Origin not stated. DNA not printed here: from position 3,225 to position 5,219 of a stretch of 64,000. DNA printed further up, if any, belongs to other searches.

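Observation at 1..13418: Dense envelope-glycosylation island: three GT2 plus Wzx-like flippase plus at least six GT-C-fold membrane glycosyltransferases in one strand block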

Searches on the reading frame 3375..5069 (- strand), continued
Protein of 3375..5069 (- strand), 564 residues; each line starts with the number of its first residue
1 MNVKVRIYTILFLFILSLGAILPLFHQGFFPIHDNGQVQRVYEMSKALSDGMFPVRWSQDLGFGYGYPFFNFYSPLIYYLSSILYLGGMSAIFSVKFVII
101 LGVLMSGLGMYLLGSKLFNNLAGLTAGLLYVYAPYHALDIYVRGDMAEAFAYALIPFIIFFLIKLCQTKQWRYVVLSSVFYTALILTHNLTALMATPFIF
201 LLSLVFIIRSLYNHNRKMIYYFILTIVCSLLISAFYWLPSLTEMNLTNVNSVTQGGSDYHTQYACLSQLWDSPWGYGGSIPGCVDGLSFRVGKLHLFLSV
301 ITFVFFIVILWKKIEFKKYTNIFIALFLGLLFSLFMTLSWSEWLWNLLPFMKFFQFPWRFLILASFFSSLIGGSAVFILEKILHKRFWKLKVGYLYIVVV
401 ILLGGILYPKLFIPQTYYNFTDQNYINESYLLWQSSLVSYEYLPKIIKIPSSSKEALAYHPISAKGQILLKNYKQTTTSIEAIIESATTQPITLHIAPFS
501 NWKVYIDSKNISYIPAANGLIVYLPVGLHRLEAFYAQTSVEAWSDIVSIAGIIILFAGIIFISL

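Call 45: find_related_loci(query=A2, collection=genome_contigs, flank=10000)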
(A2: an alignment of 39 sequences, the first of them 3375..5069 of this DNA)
Query A2 (564 aa) in genome_contigs; peptide patterns used: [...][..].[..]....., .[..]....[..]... (x = any residue, [..] = any of these).
599 stretches matched a pattern (row limit reached: there are more); 536 encode a relative of the query (tblastn E <= 1e-3); the best 80 are kept; 80 distinct loci.
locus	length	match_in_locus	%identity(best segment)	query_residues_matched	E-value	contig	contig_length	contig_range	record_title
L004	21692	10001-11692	73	1-564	0e+0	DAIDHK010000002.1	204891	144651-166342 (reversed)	MAG TPA_asm: Candidatus Levyibacteriota bacterium isolate clean343 NODE_2_length_204891_cov_11.242083, whole genome shot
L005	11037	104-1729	51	20-560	4e-179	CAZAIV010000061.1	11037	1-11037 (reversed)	MAG TPA_asm: uncultured Gammaproteobacteria bacterium isolate SRP271791_co1_20 genome assembly, contig: k141_49337, whol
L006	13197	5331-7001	47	2-551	6e-155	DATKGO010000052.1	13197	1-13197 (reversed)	MAG TPA_asm: Patescibacteria group bacterium isolate SMAG_U14553 k141_54442, whole genome shotgun sequence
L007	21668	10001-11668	43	1-560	4e-147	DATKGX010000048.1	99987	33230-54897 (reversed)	MAG TPA_asm: Patescibacteria group bacterium isolate SMAG_U14562 k141_141557, whole genome shotgun sequence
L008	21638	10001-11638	42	1-550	2e-142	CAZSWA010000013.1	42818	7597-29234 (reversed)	MAG TPA_asm: uncultured Gammaproteobacteria bacterium isolate SRP272529_co1_257 genome assembly, contig: NODE_1179_lengt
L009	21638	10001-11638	42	1-561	4e-141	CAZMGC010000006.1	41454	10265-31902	MAG TPA_asm: uncultured Gammaproteobacteria bacterium isolate SRP278252_co2_146 genome assembly, contig: NODE_1693_lengt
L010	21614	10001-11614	43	9-561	1e-139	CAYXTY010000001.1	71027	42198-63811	MAG TPA_asm: uncultured Gammaproteobacteria bacterium isolate SRP286056_co1_91 genome assembly, contig: NODE_319_length_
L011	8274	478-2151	42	8-560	7e-139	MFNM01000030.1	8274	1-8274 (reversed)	MAG: Candidatus Levybacteria bacterium RIFCSPHIGHO2_01_FULL_37_33 rifcsphigho2_01_scaffold_33632, whole genome shotgun s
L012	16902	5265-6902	42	1-561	1e-136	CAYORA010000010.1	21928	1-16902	MAG TPA_asm: uncultured Gammaproteobacteria bacterium isolate SRP170004_co1_164 genome assembly, contig: NODE_3605_lengt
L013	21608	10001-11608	44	13-561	2e-136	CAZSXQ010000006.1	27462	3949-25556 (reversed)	MAG TPA_asm: uncultured Gammaproteobacteria bacterium isolate SRP011637_co1_148 genome assembly, contig: NODE_418_length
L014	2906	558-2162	41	23-560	5e-143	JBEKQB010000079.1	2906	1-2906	MAG: Candidatus Levyibacteriota bacterium isolate SPRUCE 478 SPRUCE_478_79, whole genome shotgun sequence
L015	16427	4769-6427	41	1-561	1e-135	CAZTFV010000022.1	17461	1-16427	MAG TPA_asm: uncultured Gammaproteobacteria bacterium isolate SRP269290_co1_791 genome assembly, contig: NODE_4272_lengt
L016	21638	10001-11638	42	1-561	9e-136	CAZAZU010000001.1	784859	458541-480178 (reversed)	MAG TPA_asm: uncultured Gammaproteobacteria bacterium isolate SRP178908_co1_328 genome assembly, contig: NODE_1_length_7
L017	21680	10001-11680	43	6-561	5e-135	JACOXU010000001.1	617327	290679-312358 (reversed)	MAG: Candidatus Levyibacteriota bacterium isolate NC_groundwater_161_Ag_S-0.1um_37_19 S4_GD2017_2_S1_scaffold_10, whole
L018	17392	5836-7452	43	9-561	5e-135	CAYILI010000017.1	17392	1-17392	MAG TPA_asm: uncultured Gammaproteobacteria bacterium isolate ERP119705_co22_367 genome assembly, contig: NODE_2630_leng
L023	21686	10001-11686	39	2-560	7e-131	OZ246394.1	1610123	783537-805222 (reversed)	MAG: uncultured Gammaproteobacteria bacterium isolate SRP292972_co1_11 genome assembly, chromosome: 1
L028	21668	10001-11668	42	1-560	2e-144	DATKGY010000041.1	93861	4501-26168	MAG TPA_asm: Patescibacteria group bacterium isolate SMAG_U14563 k141_66149, whole genome shotgun sequence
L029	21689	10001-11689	39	6-560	3e-127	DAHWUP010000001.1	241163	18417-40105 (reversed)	MAG TPA_asm: Candidatus Levyibacteriota bacterium isolate clean1537 NODE_1_length_241163_cov_9.246451, whole genome shot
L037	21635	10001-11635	41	20-560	8e-126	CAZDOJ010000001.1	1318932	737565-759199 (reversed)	MAG TPA_asm: uncultured Gammaproteobacteria bacterium isolate SRP292972_co3_93 genome assembly, contig: NODE_1_length_13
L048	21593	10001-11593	41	23-549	3e-120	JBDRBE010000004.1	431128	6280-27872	MAG: Candidatus Levyibacteriota bacterium isolate MEGAHIT-group-1.104 k141_1245768, whole genome shotgun sequence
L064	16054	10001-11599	41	11-546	1e-115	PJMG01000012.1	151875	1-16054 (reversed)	MAG: Candidatus Levyibacteriota bacterium isolate Amazon_FNV_2010_10_8_1 contig_55_296461975length151875multi6, whole ge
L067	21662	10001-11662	40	6-560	3e-115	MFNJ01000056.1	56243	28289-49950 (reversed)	MAG: Candidatus Levybacteria bacterium RIFCSPHIGHO2_01_FULL_36_15 rifcsphigho2_01_scaffold_899, whole genome shotgun seq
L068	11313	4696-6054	43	2-472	2e-114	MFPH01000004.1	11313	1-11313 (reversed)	MAG: Candidatus Levybacteria bacterium RIFCSPLOWO2_12_FULL_37_14 rifcsplowo2_12_scaffold_10374, whole genome shotgun seq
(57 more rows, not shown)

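Call 47: fold_search(model_id=the predicted structure, library=pdb)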
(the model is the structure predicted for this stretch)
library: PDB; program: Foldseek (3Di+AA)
matches with E <= 10: 232; with E <= 0.001: 9
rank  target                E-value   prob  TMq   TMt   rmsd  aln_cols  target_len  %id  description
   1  8age_A                1.9e-04  1.00  0.40  0.36  13.6       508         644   11  Structure of yeast oligosaccharylransferase complex with acceptor peptide bound (released 2022-12-07)
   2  3wak                  2.8e-04  1.00  0.39  0.27  18.1       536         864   12  Crystal structure of the Archaeoglobus fulgidus oligosaccharyltransferase (O29867_ARCFU) in the apo form (released 2013-10-30)
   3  9n9j_I                2.9e-04  1.00  0.36  0.30  20.4       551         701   12  Structure of a GRP94 folding intermediate engaged with a CCDC134- and FKBP11-bound secretory translocon (released 2025-11-19)
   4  8agb_A                3.7e-04  1.00  0.41  0.37  15.4       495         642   10  Structure of yeast oligosaccharylransferase complex with lipid-linked oligosaccharide bound (released 2022-12-07)
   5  7e9s_A                6.8e-04  1.00  0.38  0.27  18.2       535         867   13  Archaeal oligosaccharyltransferase AglB from Archaeoglobus fulgidus in complex with an inhibitory peptide and a dolich (released 2021-09-08)
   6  8b6l_I                7.1e-04  1.00  0.38  0.32  20.3       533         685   13  Subtomogram average of the human Sec61-TRAP-OSTA-translocon (released 2022-12-07)
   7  7oci_F                7.5e-04  1.00  0.40  0.36  13.3       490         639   11  Cryo-EM structure of yeast Ost6p containing oligosaccharyltransferase complex (released 2022-02-16)
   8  8agc_A                8.1e-04  1.00  0.37  0.31  19.0       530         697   14  Structure of yeast oligosaccharylransferase complex with lipid-linked oligosaccharide and non-acceptor peptide bound (released 2022-12-07)
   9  5ogl_A                8.5e-04  1.00  0.43  0.35   7.2       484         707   16  Structure of bacterial oligosaccharyltransferase PglB in complex with an acceptor peptide and an lipid-linked oligosac (released 2017-10-25)
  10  3waj                  1.1e-03  1.00  0.37  0.28  17.2       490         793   13  Crystal structure of the Archaeoglobus fulgidus oligosaccharyltransferase (O29867_ARCFU) complex with Zn and sulfate (released 2013-10-30)
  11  6ftg_5                1.2e-03  1.00  0.38  0.34  20.0       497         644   15  Subtomogram average of OST-containing ribosome-translocon complexes from canine rough microsomal membranes (released 2018-03-21)
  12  6w98_A                1.3e-03  1.00  0.41  0.20   7.2       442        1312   12  Single-Particle Cryo-EM Structure of Arabinofuranosyltransferase AftD from Mycobacteria (released 2020-05-13)
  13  6gxc_A                1.5e-03  1.00  0.41  0.34   8.9       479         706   16  Bacterial oligosaccharyltransferase PglB in complex with an inhibitory peptide and a reactive lipid-linked oligosaccha (released 2018-11-14)
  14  6s7o_A                1.6e-03  1.00  0.40  0.35  18.7       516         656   11  Cryo-EM structure of human oligosaccharyltransferase complex OST-A (released 2019-12-18)
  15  6ezn_F                1.8e-03  1.00  0.37  0.33  15.6       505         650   14  Cryo-EM structure of the yeast oligosaccharyltransferase (OST) complex (released 2018-01-17)
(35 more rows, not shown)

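Call 56: search_protein_families(library=pfam, proteins=[L004:14736-16364:+, L004:16367-17116:+, L004:17182-18252:+, L004:18249-20483:+, L004:20498-21448:+], max_evalue=0.1)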
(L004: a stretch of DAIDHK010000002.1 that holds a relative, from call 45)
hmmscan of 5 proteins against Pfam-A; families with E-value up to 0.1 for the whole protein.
L004:14736-16364:+ (542 aa): 0 families

L004:16367-17116:+ (249 aa): 3 families
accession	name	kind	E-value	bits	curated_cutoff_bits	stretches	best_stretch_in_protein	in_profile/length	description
PF00535.33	Glycos_transf_2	-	3e-17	63.5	23.3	1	7-135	3-141/168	Glycosyl transferase family 2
PF13704.12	Glyco_tranf_2_4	-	7.3e-06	26.8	27.5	1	11-89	1-88/98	Glycosyl transferase family 2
PF10111.15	Glyco_tranf_2_2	-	5.6e-05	23.2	27.3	1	26-100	24-109/276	Glycosyltransferase like family 2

L004:17182-18252:+ (356 aa): 5 families
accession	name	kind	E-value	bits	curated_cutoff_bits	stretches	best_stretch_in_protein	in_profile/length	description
PF00534.26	Glycos_transf_1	-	3.5e-26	92.2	26.4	1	165-335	12-170/172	Glycosyl transferases group 1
PF13692.12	Glyco_trans_1_4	-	8.6e-18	65.4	27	1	169-323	2-142/142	Glycosyl transferases group 1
PF13439.12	Glyco_transf_4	-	3.7e-06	27.5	28.5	1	13-158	1-167/170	Glycosyltransferase Family 4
PF15924.11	ALG11_N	-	5.5e-06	27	29.8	1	3-64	4-71/209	ALG11 mannosyltransferase N-terminus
PF20706.3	GT4-conflict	-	0.0019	17.7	26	1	138-298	162-320/385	Family 4 Glycosyltransferase in conflict systems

L004:18249-20483:+ (744 aa): 1 family
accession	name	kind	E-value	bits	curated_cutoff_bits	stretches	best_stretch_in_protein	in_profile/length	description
PF09586.16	YfhO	-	1.8e-17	63.5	28.5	2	106-670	75-632/835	Bacterial membrane protein YfhO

L004:20498-21448:+ (316 aa): 5 families
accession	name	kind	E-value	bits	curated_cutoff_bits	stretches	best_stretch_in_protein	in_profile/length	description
PF00535.33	Glycos_transf_2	-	4.6e-21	75.9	23.3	1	4-153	1-146/168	Glycosyl transferase family 2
PF13641.12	Glyco_tranf_2_3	-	4.6e-15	56.7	27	1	3-223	3-215/230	Glycosyltransferase like family 2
PF13632.12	Glyco_trans_2_3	-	5.8e-05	23.4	27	1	93-271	2-182/198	Glycosyl transferase family group 2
PF13506.12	Glyco_transf_21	-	0.0027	17.7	21.7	1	80-227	21-159/174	Glycosyl transferase family 21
PF02709.20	Glyco_transf_7C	-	0.03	14.4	23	1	169-214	22-67/78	N-terminal domain of galactosyltransferase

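Call 62: find_homologous_proteins(query=L004:14772-16364:+)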
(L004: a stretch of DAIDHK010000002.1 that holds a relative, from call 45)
Query L004:14772-16364:+ (530 aa): 64 proteins with E <= 0.001 among 8000 candidates.
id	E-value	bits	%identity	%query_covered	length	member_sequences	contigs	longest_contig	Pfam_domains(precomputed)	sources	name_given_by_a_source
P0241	0.0e+0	1157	100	100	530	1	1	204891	-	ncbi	-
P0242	8.6e-259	878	73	100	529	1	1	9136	-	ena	-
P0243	7.0e-154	532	50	97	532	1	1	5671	-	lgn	-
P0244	1.0e-126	442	42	99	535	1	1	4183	-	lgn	-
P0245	2.7e-126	441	45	97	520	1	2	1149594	-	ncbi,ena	-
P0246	3.5e-124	434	42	99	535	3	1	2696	-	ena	-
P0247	5.4e-120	420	42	97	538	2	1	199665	-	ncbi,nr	ncbi:MAG TPA: hypothetical protein VLF93_06515 [Candidatus Saccharimonadales bacterium]|nr:hypotheti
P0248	4.4e-117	410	42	99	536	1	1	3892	-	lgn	-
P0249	2.3e-116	408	40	96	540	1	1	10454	-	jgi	jgi:hypothetical protein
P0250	3.3e-116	407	42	93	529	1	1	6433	-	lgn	-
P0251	3.5e-115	404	39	99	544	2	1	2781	-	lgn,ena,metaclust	metaclust:\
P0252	5.2e-115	403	42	93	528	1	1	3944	-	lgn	-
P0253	4.4e-110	387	40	93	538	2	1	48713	-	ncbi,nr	ncbi:MAG TPA: hypothetical protein VGT05_05230 [Patescibacteria group bacterium]|nr:hypothetical pro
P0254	2.0e-107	378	40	96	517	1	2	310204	-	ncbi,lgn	-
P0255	1.2e-98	349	39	96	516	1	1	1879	-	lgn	-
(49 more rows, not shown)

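Call 67: search_solved_structures(query=A3, max_evalue=5)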
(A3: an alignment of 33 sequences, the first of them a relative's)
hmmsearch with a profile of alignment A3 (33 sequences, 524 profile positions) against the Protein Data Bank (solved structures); distinct sequences matched with E-value up to 5: 0.
